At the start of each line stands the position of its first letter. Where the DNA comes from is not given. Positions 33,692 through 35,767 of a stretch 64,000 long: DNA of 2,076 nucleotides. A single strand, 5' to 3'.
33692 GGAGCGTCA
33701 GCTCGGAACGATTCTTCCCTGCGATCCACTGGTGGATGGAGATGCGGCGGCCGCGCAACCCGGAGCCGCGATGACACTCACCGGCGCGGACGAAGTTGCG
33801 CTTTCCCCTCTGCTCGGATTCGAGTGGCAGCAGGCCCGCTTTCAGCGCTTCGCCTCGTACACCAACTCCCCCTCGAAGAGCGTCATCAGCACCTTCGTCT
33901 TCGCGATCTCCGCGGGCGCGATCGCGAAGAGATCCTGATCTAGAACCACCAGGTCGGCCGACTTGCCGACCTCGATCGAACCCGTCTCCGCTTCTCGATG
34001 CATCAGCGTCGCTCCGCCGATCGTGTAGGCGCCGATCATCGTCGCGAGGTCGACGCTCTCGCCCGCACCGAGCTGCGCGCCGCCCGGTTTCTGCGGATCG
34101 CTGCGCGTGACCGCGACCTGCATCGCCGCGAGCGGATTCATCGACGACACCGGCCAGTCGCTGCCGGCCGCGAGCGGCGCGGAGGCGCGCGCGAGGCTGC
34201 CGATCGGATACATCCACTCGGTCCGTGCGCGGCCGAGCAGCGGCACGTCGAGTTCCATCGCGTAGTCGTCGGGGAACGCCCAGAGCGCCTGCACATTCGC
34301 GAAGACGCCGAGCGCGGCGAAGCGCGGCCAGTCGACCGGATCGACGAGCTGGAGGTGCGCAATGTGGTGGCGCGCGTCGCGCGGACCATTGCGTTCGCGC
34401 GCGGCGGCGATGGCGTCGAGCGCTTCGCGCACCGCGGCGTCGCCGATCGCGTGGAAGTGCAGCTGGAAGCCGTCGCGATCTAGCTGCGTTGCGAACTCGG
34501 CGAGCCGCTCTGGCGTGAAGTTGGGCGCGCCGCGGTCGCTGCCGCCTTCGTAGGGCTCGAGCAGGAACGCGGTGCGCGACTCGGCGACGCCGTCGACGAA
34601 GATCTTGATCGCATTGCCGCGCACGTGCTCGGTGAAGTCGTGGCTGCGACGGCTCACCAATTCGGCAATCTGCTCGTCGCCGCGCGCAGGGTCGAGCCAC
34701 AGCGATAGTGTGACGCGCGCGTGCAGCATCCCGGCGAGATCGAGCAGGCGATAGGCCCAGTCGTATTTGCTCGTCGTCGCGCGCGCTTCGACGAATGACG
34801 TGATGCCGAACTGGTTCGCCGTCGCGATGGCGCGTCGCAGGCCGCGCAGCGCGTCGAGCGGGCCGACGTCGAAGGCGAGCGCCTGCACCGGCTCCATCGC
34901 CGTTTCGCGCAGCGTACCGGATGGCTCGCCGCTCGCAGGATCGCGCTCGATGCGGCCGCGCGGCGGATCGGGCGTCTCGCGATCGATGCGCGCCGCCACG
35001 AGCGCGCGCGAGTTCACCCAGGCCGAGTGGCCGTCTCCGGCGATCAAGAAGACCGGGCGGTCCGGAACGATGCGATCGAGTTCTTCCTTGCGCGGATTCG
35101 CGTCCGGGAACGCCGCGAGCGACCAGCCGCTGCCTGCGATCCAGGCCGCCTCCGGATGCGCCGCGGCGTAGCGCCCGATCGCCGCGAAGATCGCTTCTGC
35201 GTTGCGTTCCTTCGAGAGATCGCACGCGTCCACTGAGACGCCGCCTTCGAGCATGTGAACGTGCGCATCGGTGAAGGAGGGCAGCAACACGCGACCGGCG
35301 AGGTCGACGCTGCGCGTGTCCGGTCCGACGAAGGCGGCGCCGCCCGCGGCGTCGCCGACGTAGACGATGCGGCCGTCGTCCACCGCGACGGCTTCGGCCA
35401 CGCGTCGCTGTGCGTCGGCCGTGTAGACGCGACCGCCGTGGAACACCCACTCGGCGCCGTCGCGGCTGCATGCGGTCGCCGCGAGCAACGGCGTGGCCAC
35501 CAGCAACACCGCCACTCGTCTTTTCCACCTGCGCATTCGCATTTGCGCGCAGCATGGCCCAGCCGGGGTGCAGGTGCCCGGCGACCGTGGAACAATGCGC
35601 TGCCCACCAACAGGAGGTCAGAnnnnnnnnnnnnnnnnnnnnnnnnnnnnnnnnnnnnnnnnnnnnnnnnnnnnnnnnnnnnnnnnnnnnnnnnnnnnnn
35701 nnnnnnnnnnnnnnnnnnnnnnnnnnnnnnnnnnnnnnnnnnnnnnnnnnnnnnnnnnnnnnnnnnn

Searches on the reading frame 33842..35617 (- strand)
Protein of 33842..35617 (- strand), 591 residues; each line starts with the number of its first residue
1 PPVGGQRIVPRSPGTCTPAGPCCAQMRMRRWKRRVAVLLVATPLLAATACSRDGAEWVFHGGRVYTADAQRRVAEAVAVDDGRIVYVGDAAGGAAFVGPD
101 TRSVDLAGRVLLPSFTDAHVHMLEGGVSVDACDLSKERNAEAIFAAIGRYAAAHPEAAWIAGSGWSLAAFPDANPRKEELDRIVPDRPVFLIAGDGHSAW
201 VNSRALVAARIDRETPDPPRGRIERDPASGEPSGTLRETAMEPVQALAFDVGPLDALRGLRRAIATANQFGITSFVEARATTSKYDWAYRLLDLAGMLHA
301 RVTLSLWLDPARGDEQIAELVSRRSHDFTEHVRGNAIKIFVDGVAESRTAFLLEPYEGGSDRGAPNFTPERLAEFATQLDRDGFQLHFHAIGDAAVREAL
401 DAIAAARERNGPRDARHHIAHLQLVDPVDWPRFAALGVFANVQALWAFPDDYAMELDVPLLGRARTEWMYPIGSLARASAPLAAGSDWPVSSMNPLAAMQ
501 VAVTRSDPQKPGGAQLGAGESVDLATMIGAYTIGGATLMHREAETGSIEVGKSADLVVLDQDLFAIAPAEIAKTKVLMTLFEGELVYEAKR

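Call 65: search_protein_families(library=pfam, proteins=[window:33842-35617:-], max_evalue=0.0001)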
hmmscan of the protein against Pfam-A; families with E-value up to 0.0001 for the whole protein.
window:33842-35617:- (591 aa): 2 families
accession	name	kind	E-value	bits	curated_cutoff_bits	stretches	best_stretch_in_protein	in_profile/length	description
PF07969.17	Amidohydro_3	-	1.7e-99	334.9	29.7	1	104-587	3-472/472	Amidohydrolase family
PF01979.26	Amidohydro_1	-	4.7e-18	66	25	1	259-585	37-344/345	Amidohydrolase family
